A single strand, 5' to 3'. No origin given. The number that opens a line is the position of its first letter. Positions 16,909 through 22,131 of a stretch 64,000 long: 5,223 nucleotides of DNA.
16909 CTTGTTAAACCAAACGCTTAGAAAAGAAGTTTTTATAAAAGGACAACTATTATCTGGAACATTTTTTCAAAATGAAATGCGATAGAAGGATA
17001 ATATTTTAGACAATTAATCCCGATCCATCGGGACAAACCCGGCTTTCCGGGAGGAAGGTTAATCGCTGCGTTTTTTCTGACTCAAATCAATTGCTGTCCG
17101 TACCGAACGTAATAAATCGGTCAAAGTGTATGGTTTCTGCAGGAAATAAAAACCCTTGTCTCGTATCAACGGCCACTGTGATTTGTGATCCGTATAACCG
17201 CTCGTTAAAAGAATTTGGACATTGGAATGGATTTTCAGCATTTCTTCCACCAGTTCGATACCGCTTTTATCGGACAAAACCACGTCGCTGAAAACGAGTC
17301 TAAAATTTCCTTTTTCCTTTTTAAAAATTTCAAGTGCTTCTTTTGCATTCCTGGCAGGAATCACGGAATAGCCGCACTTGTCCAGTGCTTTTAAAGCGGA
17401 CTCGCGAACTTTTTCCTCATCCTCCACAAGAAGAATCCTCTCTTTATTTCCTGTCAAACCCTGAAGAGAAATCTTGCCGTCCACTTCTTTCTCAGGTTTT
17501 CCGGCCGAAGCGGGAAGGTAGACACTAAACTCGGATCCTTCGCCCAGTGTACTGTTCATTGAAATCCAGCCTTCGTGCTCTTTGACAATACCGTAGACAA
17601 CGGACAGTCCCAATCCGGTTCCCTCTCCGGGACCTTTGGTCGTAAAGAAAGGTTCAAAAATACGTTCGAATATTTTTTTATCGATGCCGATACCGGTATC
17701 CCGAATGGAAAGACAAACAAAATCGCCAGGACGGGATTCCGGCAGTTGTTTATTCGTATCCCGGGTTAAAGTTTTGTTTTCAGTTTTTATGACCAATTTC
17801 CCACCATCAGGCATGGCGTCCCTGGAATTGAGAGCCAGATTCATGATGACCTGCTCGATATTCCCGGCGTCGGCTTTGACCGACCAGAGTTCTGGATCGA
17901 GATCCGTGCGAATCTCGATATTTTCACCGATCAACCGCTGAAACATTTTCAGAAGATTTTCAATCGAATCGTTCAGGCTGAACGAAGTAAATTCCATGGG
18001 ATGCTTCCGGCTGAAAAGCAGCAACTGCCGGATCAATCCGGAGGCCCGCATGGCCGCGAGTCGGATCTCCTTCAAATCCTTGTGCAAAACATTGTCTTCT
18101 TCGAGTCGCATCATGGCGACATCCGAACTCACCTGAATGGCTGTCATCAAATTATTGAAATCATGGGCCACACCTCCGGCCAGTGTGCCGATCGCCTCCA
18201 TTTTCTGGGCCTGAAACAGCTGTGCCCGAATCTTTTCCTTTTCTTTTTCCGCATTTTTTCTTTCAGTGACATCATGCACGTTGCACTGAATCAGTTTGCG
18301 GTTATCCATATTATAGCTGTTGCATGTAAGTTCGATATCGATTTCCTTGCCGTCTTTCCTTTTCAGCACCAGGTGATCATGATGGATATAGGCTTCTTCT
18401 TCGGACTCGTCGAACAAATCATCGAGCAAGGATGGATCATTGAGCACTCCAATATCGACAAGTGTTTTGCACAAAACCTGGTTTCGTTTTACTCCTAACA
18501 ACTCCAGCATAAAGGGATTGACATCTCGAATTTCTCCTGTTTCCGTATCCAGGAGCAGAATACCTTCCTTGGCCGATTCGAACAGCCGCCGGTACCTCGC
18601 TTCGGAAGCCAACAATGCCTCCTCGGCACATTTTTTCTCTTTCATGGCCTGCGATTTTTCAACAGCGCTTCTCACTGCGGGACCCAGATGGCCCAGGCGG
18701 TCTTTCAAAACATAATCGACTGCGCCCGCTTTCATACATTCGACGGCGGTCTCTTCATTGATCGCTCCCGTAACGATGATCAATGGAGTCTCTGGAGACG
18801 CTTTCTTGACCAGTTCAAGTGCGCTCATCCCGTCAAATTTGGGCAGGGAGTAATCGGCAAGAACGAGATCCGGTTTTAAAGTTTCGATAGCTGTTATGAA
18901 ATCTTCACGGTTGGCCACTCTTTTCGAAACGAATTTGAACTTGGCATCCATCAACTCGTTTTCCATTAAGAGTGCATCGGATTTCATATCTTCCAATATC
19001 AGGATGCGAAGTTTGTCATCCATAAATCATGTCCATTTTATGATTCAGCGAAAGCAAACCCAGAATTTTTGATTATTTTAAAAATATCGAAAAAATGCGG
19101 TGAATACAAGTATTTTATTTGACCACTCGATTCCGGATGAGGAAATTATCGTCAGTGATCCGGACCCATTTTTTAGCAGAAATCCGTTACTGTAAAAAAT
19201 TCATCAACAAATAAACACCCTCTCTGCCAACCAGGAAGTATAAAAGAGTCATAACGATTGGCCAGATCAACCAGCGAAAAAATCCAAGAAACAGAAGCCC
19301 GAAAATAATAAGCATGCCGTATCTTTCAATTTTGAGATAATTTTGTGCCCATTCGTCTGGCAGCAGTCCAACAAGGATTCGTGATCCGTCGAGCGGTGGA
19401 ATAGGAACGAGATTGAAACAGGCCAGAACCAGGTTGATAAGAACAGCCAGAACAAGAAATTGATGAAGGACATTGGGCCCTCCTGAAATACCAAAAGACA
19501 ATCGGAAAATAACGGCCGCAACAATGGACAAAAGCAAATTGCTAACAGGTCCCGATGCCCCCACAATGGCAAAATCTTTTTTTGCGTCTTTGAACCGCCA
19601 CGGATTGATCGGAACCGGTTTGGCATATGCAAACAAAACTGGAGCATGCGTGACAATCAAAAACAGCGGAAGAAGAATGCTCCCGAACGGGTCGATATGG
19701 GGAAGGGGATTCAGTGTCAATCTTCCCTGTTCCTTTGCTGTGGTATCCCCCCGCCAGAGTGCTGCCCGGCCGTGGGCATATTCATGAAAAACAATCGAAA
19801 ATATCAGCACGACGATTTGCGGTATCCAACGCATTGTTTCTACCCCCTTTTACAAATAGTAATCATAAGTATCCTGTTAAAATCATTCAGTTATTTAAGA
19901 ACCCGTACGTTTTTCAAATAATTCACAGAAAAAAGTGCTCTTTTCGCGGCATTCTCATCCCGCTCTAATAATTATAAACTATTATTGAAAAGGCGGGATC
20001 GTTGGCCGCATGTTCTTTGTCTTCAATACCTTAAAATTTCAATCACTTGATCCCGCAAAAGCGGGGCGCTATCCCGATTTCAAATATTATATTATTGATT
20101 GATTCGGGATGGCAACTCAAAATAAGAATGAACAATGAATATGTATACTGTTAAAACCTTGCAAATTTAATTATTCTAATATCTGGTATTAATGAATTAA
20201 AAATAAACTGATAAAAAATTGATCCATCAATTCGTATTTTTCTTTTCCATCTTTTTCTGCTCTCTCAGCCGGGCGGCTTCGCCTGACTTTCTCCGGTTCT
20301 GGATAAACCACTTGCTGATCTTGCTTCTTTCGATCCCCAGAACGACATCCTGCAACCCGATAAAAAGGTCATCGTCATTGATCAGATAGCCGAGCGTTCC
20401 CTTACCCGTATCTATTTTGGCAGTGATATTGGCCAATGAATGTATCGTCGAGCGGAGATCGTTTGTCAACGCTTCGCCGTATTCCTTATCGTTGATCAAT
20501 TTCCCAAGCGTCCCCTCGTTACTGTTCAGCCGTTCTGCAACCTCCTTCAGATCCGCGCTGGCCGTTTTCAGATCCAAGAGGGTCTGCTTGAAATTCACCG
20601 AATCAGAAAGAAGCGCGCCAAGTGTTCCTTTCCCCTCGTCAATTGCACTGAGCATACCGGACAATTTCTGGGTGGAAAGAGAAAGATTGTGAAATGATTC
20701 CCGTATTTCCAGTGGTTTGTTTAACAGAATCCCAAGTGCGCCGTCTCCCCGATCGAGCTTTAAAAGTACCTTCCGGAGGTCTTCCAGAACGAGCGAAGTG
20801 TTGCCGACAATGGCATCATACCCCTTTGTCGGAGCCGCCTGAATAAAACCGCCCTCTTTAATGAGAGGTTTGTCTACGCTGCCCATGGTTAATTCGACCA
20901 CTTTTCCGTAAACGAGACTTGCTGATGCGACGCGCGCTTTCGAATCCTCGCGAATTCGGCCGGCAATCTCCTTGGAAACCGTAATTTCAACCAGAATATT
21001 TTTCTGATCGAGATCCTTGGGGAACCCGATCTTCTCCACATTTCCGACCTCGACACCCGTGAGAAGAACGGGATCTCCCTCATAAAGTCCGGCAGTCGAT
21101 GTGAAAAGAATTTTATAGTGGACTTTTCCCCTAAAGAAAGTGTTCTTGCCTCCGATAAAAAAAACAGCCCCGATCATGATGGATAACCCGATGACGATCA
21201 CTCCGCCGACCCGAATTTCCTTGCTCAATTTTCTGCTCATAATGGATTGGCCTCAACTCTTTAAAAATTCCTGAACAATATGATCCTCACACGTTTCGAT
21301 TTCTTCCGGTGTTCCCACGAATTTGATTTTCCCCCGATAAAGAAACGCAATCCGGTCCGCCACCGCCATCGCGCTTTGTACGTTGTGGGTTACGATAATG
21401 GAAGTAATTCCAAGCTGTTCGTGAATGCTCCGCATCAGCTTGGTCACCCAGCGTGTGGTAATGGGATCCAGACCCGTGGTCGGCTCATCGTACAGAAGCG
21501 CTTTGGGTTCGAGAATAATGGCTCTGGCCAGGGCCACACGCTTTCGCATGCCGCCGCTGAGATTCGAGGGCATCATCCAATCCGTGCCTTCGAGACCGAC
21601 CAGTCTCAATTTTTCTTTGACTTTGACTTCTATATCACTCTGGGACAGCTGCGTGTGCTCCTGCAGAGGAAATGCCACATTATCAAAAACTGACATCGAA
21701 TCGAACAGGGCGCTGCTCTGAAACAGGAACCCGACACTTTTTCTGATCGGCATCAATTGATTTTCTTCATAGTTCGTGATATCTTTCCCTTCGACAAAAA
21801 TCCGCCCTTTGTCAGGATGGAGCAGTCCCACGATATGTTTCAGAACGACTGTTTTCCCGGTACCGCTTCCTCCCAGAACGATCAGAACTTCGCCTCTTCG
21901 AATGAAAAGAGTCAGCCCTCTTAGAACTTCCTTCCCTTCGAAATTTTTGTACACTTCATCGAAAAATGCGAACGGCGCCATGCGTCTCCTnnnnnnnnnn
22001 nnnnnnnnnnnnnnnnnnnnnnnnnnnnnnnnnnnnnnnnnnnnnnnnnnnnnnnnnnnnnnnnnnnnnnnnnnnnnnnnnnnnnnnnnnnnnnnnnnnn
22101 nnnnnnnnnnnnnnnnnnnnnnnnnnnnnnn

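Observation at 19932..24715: ~190-bp structured repeat present twice in the same orientation - candidate small RNA or MITE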

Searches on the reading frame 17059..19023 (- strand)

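Call 13: search_protein_families(library=ncbifam, proteins=[window:17059-19023:-])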
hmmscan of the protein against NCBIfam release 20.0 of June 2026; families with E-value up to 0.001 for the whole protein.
window:17059-19023:- (654 aa): 154 families (the best 25 are shown)
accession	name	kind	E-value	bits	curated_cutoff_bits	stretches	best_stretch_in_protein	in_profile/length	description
NF046020.1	HisKinCckABruc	equivalog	1.3e-121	407.1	1000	1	128-645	332-867/868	cell cycle histidine kinase CckA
NF010076.0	PRK13557.1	subfamily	2e-98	330.2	631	1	251-648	143-536/540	histidine kinase famiy protein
NF046026.1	HisKinCckACaul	equivalog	4e-92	309.4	1000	1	248-642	279-673/678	cell cycle histidine kinase CckA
NF010411.0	PRK13837.1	equivalog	2.8e-80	270.4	647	1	249-651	421-818/828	two-component system VirA-like sensor kinase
NF047466.1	hybrid_RR_LvrB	exception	2.6e-79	267.1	500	2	249-505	123-376/377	hybrid histidine kinase/response regulator LvrB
NF008468.0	PRK11360.1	equivalog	4.9e-57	193.6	646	1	137-509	263-612/616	two-component system sensor histidine kinase AtoS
NF052574.1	HisKinEspCMyxo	equivalog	6.3e-53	180.1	1200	1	150-640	292-778/785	serine histidine kinase EspC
NF052573.1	HisKinEspAMyxo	equivalog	1.7e-51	175.2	1400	1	128-602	244-705/755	serine histidine kinase EspA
TIGR02956.1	TMAO_torS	equivalog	9.6e-36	123.3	676.5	1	346-649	535-824/967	TMAO reductase system sensor histidine kinase/response regulator TorS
NF046044.1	PnpS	equivalog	2.3e-35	122.3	400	1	110-504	29-390/390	two-component system histidine kinase PnpS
NF007688.0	PRK10364.1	equivalog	7.6e-35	120.5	479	1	258-510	220-456/460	two-component system sensor histidine kinase ZraS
NF038348.1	T2SS_HK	subfamily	4.8e-34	117.7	450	2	323-505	407-573/574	histidine kinase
NF047874.1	MASE3_PAS_HK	subfamily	1.6e-32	113.1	560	1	124-517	247-636/655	MASE3 domain-containing sensor histidine kinase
NF038297.2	hybrid_HK_HrmK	equivalog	9.8e-31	107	725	2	369-598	333-559/607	hybrid histidine kinase/response regulator HrmK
NF041947.1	LuxQ_Vibrio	equivalog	1.3e-30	106.1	1200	2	341-595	538-788/843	quorum-sensing autoinducer 2 sensor kinase/phosphatase LuxQ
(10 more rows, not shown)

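Call 14: search_protein_families(library=pfam, proteins=[window:17059-19023:-])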
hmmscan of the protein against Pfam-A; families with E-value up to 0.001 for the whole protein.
window:17059-19023:- (654 aa): 6 families
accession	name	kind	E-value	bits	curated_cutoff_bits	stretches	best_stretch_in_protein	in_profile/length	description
PF00072.30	Response_reg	-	4.7e-35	120.5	30.2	2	7-108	1-100/111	Response regulator receiver domain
PF02518.31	HATPase_c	-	4.6e-21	75.8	26.4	1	385-505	2-109/111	Histidine kinase-, DNA gyrase B-, and HSP90-like ATPase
PF13188.13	PAS_8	-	7.5e-10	38.8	21.8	1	142-197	1-55/65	PAS domain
PF13426.13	PAS_9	-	1.6e-09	38.4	27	1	153-254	2-103/103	PAS domain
PF00989.32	PAS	-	1.6e-08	35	22.6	1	143-252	2-113/113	PAS fold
PF00512.31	HisKA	-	1.5e-06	28.6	26.9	1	279-340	3-63/66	His Kinase A (phospho-acceptor) domain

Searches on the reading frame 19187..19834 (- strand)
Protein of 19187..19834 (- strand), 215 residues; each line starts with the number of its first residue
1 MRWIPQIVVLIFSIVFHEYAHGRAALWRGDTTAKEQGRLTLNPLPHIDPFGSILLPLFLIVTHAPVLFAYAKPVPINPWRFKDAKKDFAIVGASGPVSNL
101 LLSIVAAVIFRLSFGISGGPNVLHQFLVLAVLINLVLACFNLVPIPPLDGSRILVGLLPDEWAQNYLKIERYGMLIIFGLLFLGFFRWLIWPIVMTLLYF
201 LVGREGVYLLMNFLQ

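Call 13: search_protein_families(library=ncbifam, proteins=[window:19187-19834:-])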
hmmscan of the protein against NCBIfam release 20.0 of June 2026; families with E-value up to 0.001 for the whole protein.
window:19187-19834:- (215 aa): 1 family
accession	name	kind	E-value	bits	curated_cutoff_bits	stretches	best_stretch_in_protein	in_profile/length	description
NF041824.1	daptide_HExxH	equivalog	5.8e-05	22.4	300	0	79-158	211-284/379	daptide biosynthesis intramembrane metalloprotease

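Call 14: search_protein_families(library=pfam, proteins=[window:19187-19834:-])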
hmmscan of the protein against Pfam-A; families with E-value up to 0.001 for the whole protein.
window:19187-19834:- (215 aa): 1 family
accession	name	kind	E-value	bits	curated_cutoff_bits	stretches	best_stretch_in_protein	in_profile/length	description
PF02163.28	Peptidase_M50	-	9.7e-12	45.1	27.2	1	123-179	159-216/221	Peptidase family M50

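Call 57: find_homologous_proteins(query=window:19187-19834:-, max_evalue=1e-40)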
Query window:19187-19834:- (215 aa): 2152 proteins with E <= 1e-40 among 8000 candidates; the best 120 are listed.
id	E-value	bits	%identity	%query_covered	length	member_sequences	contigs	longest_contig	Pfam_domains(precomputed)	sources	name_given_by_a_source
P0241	4.2e-137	473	100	100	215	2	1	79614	PF02163.29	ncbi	-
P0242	1.3e-129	448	94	100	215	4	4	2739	PF02163.29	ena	-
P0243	1.7e-121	422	89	100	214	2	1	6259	PF02163.29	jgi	-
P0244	1.5e-111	389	87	95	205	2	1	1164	PF02163.29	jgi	jgi:Zn-dependent protease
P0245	2.5e-106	372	81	99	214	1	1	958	PF02163.29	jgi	jgi:Zn-dependent protease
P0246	1.4e-98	347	75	98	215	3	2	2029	PF02163.29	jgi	jgi:Zn-dependent protease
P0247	1.3e-92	327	71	97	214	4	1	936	PF02163.29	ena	-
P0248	2.6e-87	310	68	96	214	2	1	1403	PF02163.29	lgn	-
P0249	2.7e-87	310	68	96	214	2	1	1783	PF02163.29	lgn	-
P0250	3.3e-86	306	66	99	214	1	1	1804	PF02163.29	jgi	jgi:Zn-dependent protease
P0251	1.1e-85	305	66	99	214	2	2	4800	PF02163.29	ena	-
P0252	6.9e-84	299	64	99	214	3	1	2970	PF02163.29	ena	-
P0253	2.4e-82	294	65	95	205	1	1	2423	PF02163.29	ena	-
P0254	8.8e-81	289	66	93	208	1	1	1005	PF02163.29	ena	-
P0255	5.5e-80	286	65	94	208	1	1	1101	PF02163.29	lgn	-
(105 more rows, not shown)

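Call 58: find_encoding_contigs(protein=P0242, flank=10000, max_places=10)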
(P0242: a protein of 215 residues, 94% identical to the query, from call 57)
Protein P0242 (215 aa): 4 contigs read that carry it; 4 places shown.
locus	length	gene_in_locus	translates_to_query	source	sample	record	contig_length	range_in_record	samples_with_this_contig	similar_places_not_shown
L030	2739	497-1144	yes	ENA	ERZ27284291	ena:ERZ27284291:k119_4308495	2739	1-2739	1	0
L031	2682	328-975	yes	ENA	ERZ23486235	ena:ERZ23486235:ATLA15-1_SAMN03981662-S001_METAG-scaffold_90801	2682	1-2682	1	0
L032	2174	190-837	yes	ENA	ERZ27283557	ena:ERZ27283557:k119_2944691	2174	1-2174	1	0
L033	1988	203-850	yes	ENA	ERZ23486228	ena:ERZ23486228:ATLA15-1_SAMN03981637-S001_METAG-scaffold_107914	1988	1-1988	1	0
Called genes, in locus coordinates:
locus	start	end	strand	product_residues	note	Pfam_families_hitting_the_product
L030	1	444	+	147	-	?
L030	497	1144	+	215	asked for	PF02163:Peptidase_M50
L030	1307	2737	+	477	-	?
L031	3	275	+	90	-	?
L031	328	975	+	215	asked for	PF02163:Peptidase_M50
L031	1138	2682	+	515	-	?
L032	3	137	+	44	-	?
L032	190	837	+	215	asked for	PF02163:Peptidase_M50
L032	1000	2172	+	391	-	?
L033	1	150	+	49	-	?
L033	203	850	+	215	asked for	PF02163:Peptidase_M50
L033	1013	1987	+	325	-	?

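Call 59: find_encoding_contigs(protein=P0243, flank=10000, max_places=10)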
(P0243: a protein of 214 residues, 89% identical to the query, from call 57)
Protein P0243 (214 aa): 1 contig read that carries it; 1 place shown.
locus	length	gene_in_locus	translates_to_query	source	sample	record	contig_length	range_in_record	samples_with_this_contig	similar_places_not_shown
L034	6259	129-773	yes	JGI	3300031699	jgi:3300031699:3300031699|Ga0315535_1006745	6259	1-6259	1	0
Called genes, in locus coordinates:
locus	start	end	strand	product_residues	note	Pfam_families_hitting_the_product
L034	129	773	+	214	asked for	PF02163:Peptidase_M50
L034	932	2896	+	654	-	PF00072:Response_reg, PF00989:PAS, PF13188:PAS_8, PF13426:PAS_9, PF00512:HisKA (weak), PF02518:HATPase_c, PF00072:Response_reg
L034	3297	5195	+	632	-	PF07715:Plug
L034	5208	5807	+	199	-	PF13689:DUF4154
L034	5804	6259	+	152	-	?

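Call 61: find_encoding_contigs(protein=P0241, flank=10000, max_places=5)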
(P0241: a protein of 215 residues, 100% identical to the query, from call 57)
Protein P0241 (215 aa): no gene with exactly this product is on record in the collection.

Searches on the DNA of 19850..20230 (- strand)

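Call 7: search_rna_families(source=window, start=19850, end=20230, threshold=evalue, max_evalue=10, show_alignments=3)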
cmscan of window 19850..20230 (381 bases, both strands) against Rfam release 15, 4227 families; matches with E-value up to 10: 1.
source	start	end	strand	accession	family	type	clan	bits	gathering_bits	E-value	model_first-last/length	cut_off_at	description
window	19989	20125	+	RF01640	ceN51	Gene; snRNA; snoRNA; HACA-box;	-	15.8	65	0.51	1-141/141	no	Caenorhabditis snoRNA ceN51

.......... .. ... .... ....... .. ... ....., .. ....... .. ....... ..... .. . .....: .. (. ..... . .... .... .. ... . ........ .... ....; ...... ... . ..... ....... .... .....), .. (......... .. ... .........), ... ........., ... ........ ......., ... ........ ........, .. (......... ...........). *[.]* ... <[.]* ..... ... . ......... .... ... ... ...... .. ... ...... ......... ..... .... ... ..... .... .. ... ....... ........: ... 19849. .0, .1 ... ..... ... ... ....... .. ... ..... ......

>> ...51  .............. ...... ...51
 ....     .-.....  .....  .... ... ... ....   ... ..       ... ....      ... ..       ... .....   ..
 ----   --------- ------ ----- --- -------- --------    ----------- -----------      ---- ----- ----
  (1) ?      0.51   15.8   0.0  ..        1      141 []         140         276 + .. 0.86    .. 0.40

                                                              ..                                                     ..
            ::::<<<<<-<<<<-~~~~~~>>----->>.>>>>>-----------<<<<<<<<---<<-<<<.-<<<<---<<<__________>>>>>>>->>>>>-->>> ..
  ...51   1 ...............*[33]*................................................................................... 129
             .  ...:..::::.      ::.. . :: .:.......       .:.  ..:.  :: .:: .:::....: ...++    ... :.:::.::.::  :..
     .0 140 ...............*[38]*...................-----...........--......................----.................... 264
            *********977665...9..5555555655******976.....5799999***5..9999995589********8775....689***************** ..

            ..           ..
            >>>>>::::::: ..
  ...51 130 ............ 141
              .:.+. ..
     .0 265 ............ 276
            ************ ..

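Call 72: build_rna_model(alignment_id=A4, structure=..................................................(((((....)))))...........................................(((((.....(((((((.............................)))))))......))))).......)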
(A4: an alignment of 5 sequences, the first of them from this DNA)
Model R1 built from alignment A4 (5 sequences, 178 columns); structure: as given.
model positions 157; base pairs 17; branch points 1; effective number of sequences 1.41; information 0.591 bits per position. Calibrated on 0.2 Mb of random sequence (short: E-values are rough).
structure used (alignment columns):
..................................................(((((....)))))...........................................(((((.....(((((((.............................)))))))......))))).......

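Call 73: search_with_rna_model(model_id=R1, source=window, filters=off, max_evalue=10)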
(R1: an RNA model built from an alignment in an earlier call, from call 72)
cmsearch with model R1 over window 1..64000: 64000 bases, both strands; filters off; matches with E-value up to 10: 21.
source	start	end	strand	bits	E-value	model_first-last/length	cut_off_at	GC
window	24522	24681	-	181.8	1.6e-39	1-157/157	no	0.39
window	19939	20095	-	168.3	2e-36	1-157/157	no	0.39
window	19946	20009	+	25.1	0.001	87-150/157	no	0.45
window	24529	24592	+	19.9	0.017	87-150/157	no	0.42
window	41810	41917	+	17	0.075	1-157/157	no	0.29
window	18987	19087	-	16.3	0.11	1-157/157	no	0.3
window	8370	8423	+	13.1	0.57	1-157/157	no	0.43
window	52152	52205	-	12.2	0.93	85-150/157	no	0.48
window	16970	17063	-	12.1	0.99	1-157/157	no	0.38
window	30120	30223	+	11.8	1.2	1-157/157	no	0.34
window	20071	20110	+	10.9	1.9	97-139/157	no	0.28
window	28665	28778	+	10.3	2.5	1-157/157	no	0.42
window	51744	51817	-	10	3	1-157/157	no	0.55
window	29701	29763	-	9.7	3.4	44-150/157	no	0.25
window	21609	21696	-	8.8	5.6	1-157/157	no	0.41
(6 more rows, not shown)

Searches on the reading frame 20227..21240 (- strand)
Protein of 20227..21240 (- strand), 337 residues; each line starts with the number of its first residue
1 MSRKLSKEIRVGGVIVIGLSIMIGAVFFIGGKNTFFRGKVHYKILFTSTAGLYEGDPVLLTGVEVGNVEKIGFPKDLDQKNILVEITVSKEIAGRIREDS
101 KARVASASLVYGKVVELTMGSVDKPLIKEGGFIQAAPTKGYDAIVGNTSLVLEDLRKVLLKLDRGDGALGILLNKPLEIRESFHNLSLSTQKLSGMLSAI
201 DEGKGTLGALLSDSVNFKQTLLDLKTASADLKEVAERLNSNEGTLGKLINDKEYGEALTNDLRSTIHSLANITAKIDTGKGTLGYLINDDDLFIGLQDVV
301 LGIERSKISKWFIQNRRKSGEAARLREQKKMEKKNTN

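Call 13: search_protein_families(library=ncbifam, proteins=[window:20227-21240:-])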
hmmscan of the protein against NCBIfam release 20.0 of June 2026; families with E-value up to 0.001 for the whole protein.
window:20227-21240:- (337 aa): 4 families
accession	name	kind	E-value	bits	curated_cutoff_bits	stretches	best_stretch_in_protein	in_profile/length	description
TIGR00996.1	Mtu_fam_mce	paralog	7.6e-18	64.7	140.5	1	15-249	7-236/291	MCE family protein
TIGR04430.1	OM_asym_MlaD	equivalog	8.3e-14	51.6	135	1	6-135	4-129/146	outer membrane lipid asymmetry maintenance protein MlaD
NF047463.1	CllEntPrLepto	equivalog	9.3e-11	41.7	400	1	260-296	176-212/250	mammalian cell entry protein Mce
NF008070.2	PRK10807.1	equivalog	0.00026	19.8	525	0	48-84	159-193/542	intermembrane transport protein PqiB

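Call 14: search_protein_families(library=pfam, proteins=[window:20227-21240:-])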
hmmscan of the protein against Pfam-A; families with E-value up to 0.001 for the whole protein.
window:20227-21240:- (337 aa): 2 families
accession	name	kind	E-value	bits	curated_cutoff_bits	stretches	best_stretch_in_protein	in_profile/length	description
PF02470.25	MlaD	-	4.8e-15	56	25.1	1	39-120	2-81/81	MlaD protein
PF04513.17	Baculo_PEP_C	-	0.00066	20.2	38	0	189-287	12-112/140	Baculovirus polyhedron envelope protein, PEP, C terminus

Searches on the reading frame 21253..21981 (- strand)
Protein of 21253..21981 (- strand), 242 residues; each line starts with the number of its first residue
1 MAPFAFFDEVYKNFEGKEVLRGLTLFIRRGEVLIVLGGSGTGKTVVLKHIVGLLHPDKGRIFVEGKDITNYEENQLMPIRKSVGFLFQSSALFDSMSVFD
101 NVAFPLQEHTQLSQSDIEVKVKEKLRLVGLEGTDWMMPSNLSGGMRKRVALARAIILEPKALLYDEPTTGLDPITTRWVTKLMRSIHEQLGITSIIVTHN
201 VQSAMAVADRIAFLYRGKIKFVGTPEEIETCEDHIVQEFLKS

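Call 13: search_protein_families(library=ncbifam, proteins=[window:21253-21981:-])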
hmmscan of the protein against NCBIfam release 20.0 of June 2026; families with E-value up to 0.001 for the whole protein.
window:21253-21981:- (242 aa): 187 families (the best 25 are shown)
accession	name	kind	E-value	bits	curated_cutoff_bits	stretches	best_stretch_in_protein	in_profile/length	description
NF008809.0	PRK11831.1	equivalog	1.8e-60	204.6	441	1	18-241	22-245/270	phospholipid ABC transporter ATP-binding protein MlaF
TIGR03265.1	PhnT2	equivalog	8.3e-58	196.3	457.7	1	7-239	7-234/353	putative 2-aminoethylphosphonate ABC transporter ATP-binding protein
NF006987.0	PRK09452.1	equivalog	3.2e-56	190.7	482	1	7-233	20-241/378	spermidine/putrescine ABC transporter ATP-binding protein PotA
TIGR00968.1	3a0106s01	subfamily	1.6e-55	188.2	342.75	1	8-240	4-231/237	sulfate ABC transporter ATP-binding protein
NF040840.2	tungstate_WtpC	equivalog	2.7e-55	188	440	1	11-240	8-231/347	tungstate ABC transporter ATP-binding protein WtpC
NF043075.1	MMSYN1_0197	equivalog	6.1e-55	186.5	550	1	8-239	6-232/341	spermidine/putrescine ABC transporter ATP-binding protein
TIGR01187.1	potA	subfamily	1.1e-54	185.8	355.6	1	35-239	1-200/325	polyamine ABC transporter ATP-binding protein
NF040933.2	ABC_arch_GlcV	equivalog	2.6e-53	181.1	450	1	8-228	6-229/357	glucose ABC transporter ATP-binding protein GlcV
NF008105.0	PRK10851.1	equivalog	6.4e-52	176.4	502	1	8-240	6-237/362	sulfate/thiosulfate ABC transporter ATP-binding protein CysA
TIGR01186.1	proV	subfamily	3.3e-51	174.5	326.6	1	21-241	10-231/363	betaine/proline/choline family ABC transporter ATP-binding protein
NF008513.0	PRK11432.1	equivalog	5.2e-51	173.6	496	1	6-228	8-224/351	ferric ABC transporter ATP-binding protein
TIGR03258.1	PhnT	equivalog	5.3e-50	170.5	499.15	1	10-240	14-240/359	2-aminoethylphosphonate ABC transport system ATP-binding subunit PhnT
TIGR02314.1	ABC_MetN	equivalog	1.8e-49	168.6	499.7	1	19-241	20-242/343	methionine ABC transporter ATP-binding protein MetN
TIGR02673.1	FtsE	equivalog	6.5e-49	166.5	264.85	1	7-217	4-213/214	cell division ATP-binding protein FtsE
NF007027.0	PRK09493.1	equivalog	8.3e-49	166.1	379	1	7-241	4-237/240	glutamine ABC transporter ATP-binding protein GlnQ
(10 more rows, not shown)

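Call 14: search_protein_families(library=pfam, proteins=[window:21253-21981:-])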
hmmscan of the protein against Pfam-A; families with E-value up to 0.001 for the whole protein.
window:21253-21981:- (242 aa): 3 families
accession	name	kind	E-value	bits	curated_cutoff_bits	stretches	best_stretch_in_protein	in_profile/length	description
PF00005.33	ABC_tran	-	6.1e-31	108.3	25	1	20-169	1-137/137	ABC transporter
PF13304.12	AAA_21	-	6e-06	27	27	1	80-200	166-299/304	AAA domain, putative AbiEii toxin, Type IV TA system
PF13245.12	AAA_19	-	0.0003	21.4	25.1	1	31-56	12-37/134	AAA domain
